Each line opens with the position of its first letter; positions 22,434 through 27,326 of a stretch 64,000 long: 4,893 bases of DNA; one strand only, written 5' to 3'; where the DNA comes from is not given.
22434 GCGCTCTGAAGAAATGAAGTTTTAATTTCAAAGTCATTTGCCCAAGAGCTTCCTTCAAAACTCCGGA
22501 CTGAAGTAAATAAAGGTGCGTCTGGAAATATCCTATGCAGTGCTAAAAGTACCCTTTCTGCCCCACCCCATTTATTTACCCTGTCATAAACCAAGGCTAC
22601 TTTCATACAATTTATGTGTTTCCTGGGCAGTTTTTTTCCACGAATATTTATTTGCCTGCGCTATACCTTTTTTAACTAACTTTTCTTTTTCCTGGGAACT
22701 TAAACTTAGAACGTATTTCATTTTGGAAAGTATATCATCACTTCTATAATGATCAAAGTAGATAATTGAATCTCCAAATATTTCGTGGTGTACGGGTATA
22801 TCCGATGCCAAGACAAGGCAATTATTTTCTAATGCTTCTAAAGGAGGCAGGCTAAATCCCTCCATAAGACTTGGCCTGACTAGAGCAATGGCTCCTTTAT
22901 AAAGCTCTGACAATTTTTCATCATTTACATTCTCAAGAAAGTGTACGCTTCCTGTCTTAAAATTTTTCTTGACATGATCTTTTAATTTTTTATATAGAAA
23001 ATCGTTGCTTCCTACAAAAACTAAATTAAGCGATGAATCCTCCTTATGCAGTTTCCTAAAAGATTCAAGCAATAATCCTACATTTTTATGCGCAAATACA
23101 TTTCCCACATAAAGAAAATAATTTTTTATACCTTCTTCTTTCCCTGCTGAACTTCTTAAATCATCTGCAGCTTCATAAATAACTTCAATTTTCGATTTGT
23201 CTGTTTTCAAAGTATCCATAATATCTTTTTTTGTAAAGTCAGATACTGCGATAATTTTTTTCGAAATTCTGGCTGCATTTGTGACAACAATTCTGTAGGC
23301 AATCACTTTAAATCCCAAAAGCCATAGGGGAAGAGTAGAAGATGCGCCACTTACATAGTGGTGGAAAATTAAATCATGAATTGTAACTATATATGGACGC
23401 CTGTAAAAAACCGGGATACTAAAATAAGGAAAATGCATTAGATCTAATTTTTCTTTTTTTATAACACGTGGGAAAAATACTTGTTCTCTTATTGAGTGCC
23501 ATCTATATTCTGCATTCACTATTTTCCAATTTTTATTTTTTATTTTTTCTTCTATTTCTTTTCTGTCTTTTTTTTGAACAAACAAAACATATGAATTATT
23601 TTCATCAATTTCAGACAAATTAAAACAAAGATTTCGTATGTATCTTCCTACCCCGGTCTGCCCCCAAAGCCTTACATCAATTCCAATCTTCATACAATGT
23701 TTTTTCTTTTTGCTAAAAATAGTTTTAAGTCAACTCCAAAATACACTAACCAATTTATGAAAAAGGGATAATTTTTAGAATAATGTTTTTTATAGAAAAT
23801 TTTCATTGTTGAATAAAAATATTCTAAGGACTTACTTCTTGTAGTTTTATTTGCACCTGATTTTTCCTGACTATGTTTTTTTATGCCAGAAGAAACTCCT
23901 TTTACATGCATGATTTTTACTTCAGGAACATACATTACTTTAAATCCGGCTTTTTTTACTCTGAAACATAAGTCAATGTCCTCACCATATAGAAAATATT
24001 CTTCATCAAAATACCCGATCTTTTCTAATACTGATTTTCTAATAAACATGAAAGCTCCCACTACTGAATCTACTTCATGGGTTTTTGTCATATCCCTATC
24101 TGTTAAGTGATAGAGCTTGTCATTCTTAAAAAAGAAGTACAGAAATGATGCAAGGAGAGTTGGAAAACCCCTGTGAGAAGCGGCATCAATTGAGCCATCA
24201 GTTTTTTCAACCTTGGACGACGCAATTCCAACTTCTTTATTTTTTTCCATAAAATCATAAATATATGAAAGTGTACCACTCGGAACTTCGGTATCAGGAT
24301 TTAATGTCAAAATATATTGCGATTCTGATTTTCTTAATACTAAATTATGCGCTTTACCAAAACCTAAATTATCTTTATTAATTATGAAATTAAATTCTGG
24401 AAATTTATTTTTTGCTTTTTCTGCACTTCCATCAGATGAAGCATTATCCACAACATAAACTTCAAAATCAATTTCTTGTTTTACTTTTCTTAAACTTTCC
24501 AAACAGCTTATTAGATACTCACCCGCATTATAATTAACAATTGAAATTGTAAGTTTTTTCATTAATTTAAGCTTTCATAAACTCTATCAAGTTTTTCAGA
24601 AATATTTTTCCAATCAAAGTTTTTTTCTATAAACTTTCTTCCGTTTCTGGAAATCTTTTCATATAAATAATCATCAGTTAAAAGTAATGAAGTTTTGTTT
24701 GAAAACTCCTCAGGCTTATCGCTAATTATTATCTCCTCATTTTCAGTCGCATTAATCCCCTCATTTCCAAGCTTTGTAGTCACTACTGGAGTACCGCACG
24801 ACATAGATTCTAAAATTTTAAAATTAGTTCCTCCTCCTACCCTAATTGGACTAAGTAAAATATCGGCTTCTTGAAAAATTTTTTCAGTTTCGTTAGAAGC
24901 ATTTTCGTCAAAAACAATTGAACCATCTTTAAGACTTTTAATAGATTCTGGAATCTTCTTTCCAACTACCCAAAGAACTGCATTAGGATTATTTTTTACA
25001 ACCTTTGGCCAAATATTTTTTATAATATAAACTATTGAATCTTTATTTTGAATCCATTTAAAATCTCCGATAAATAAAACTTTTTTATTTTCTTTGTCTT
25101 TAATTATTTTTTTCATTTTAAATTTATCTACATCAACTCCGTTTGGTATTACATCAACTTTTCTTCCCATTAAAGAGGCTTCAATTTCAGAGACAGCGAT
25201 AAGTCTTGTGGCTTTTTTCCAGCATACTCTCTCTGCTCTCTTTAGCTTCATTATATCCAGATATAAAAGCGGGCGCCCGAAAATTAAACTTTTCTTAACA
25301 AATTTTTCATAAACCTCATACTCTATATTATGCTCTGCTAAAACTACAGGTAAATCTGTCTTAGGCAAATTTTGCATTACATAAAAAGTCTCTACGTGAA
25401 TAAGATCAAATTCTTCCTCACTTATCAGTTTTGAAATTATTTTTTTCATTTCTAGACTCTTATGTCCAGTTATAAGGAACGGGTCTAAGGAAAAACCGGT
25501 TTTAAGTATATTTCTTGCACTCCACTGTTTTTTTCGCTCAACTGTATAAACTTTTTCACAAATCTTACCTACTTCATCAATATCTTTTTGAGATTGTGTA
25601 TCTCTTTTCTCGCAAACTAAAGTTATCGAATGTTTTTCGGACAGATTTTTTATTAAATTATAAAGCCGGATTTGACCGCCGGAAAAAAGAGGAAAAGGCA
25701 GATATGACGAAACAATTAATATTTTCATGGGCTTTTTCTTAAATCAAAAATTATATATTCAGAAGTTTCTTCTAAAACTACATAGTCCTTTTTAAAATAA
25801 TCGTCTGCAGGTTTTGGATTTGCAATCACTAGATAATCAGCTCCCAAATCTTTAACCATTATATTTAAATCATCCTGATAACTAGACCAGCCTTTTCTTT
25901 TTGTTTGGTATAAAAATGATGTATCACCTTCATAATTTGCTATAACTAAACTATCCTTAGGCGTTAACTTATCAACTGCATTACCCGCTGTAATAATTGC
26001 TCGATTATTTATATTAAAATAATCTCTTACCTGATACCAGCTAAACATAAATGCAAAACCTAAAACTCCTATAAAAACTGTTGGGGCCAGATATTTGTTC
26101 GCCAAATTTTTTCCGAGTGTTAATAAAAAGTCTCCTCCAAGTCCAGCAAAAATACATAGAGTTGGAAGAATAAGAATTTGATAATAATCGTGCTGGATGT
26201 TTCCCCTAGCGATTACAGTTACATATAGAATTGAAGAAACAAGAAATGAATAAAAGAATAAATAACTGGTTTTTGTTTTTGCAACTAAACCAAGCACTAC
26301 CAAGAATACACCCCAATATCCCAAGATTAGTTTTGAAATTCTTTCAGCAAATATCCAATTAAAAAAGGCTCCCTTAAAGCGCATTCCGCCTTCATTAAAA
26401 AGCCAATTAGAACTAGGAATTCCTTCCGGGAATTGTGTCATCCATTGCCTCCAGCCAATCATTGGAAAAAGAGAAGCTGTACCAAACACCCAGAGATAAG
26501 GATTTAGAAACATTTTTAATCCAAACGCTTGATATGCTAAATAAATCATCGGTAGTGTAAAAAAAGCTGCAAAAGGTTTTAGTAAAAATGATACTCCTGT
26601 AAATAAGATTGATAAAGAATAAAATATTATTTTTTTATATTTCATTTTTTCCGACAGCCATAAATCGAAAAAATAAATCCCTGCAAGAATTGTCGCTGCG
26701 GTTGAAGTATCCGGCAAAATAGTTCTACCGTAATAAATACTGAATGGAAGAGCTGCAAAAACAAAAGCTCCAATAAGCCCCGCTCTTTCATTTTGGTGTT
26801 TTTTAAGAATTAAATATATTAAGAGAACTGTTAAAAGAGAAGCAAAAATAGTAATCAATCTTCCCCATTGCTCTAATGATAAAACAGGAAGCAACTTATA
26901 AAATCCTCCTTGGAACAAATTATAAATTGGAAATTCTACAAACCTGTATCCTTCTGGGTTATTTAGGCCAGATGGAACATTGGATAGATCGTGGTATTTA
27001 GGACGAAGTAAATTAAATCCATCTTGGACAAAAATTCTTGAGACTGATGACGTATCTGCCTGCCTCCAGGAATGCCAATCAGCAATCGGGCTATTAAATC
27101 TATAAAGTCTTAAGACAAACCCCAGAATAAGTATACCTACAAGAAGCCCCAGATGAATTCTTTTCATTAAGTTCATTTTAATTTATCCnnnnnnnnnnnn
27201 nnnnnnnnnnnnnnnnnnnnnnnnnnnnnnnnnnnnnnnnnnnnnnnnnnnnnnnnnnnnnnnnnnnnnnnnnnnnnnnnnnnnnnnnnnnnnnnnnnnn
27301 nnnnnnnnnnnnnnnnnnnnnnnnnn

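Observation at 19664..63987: Co-directional glycan assembly supercluster of about 44 kb and 40 genes that combines Wzx/Wzy-type and polyprenyl-P-sugar/GT-C machinery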

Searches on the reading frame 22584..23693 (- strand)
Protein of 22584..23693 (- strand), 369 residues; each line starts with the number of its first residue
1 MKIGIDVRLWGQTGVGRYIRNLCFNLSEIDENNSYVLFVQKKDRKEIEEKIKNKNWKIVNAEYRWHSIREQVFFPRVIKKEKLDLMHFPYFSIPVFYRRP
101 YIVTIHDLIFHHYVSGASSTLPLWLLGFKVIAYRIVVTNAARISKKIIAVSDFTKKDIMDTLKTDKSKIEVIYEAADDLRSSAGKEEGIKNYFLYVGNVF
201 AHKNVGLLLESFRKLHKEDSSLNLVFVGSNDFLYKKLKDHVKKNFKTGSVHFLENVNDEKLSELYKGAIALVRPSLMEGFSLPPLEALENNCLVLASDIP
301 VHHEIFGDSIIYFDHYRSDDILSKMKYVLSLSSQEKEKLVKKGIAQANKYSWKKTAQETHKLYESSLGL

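Call 5: search_protein_families(library=pfam, proteins=[window:22584-23693:-], max_evalue=0.01)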
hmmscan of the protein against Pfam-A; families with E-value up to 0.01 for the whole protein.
window:22584-23693:- (369 aa): 5 families
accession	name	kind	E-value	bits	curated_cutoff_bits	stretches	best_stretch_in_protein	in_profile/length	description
PF00534.26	Glycos_transf_1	-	3.7e-26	92.1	26.4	1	188-343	13-169/172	Glycosyl transferases group 1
PF13692.12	Glyco_trans_1_4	-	7e-17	62.5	27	1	191-326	2-137/142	Glycosyl transferases group 1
PF13439.12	Glyco_transf_4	-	2.4e-13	50.9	28.5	1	14-177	3-167/170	Glycosyltransferase Family 4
PF13524.12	Glyco_trans_1_2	-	0.0007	20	25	1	221-358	14-141/144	Glycosyl transferase-like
PF20706.3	GT4-conflict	-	0.0033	16.9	26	0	187-295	194-309/385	Family 4 Glycosyltransferase in conflict systems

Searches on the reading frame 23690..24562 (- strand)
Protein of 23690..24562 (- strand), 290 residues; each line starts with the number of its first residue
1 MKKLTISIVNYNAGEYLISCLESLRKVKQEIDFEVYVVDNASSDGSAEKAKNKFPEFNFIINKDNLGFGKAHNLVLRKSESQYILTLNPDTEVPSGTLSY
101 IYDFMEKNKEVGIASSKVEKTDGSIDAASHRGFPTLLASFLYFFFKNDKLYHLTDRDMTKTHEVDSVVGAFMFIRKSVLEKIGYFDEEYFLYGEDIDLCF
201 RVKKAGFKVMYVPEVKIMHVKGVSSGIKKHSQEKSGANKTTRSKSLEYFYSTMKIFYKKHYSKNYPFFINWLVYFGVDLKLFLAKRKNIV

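Call 5: search_protein_families(library=pfam, proteins=[window:23690-24562:-], max_evalue=0.01)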
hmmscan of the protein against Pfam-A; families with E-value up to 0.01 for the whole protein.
window:23690-24562:- (290 aa): 6 families
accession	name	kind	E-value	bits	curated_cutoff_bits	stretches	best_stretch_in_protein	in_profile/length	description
PF00535.33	Glycos_transf_2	-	5e-22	79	23.3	1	6-182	2-167/168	Glycosyl transferase family 2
PF13641.12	Glyco_tranf_2_3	-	5.2e-19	69.6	27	1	4-224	3-216/230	Glycosyltransferase like family 2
PF13632.12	Glyco_trans_2_3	-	2e-13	51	27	1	83-229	1-131/198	Glycosyl transferase family group 2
PF13712.12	Glyco_tranf_2_5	-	2.9e-05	24.3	27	1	149-222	119-192/210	Glycosyltransferase like family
PF02709.20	Glyco_transf_7C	-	0.00019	21.4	23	1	162-214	14-67/78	N-terminal domain of galactosyltransferase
PF13506.12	Glyco_transf_21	-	0.00029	20.8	21.7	1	76-215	26-150/174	Glycosyl transferase family 21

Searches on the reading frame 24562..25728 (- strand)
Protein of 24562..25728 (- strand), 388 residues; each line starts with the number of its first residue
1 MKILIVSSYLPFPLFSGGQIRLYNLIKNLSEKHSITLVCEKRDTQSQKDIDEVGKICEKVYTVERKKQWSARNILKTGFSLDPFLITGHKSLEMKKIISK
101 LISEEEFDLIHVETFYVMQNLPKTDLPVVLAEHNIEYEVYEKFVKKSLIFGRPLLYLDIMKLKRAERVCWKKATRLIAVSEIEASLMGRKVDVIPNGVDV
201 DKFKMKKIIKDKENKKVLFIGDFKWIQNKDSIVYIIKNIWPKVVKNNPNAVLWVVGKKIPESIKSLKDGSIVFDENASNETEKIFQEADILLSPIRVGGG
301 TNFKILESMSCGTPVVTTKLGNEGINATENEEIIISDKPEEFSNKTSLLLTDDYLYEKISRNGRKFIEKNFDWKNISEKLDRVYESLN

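Call 5: search_protein_families(library=pfam, proteins=[window:24562-25728:-], max_evalue=0.01)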
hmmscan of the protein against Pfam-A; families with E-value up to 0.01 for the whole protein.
window:24562-25728:- (388 aa): 4 families
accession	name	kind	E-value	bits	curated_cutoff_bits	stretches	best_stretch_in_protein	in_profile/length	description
PF13692.12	Glyco_trans_1_4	-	1.1e-20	74.8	27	1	215-352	2-142/142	Glycosyl transferases group 1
PF00534.26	Glycos_transf_1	-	8.5e-14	51.9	26.4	1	203-365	4-171/172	Glycosyl transferases group 1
PF13439.12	Glyco_transf_4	-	1.3e-12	48.5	28.5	1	16-202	2-170/170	Glycosyltransferase Family 4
PF13524.12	Glyco_trans_1_2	-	8.5e-10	39.2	25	1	280-380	39-142/144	Glycosyl transferase-like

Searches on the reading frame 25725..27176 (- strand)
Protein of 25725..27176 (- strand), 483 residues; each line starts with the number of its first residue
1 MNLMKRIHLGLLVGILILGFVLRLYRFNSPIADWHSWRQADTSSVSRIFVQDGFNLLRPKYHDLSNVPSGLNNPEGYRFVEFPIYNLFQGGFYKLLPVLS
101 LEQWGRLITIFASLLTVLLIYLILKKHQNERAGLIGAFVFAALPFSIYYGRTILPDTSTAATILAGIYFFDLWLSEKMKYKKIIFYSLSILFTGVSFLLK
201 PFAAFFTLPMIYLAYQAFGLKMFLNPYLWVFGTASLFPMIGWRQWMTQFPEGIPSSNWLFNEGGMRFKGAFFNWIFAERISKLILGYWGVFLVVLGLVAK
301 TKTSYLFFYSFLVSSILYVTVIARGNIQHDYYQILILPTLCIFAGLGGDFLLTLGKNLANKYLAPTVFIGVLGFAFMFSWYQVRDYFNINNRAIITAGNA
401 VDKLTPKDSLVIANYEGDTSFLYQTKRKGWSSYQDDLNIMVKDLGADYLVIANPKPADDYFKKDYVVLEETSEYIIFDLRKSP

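Call 5: search_protein_families(library=pfam, proteins=[window:25725-27176:-], max_evalue=0.01)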
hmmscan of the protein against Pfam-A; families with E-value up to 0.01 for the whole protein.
window:25725-27176:- (483 aa): 1 family
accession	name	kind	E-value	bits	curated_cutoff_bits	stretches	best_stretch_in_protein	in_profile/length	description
PF13231.12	PMT_2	-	1.6e-10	41.9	26.1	1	83-240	4-155/160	Dolichyl-phosphate-mannose-protein mannosyltransferase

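Call 16: search_protein_families(library=ncbifam, proteins=[window:25725-27176:-], max_evalue=0.1)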
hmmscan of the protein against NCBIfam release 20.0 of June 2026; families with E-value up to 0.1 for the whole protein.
window:25725-27176:- (483 aa): 1 family
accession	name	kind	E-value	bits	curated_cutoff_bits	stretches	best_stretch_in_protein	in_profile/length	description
TIGR04154.1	archaeo_STT3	subfamily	0.00075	18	450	1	109-149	102-142/831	oligosaccharyl transferase, archaeosortase A system-associated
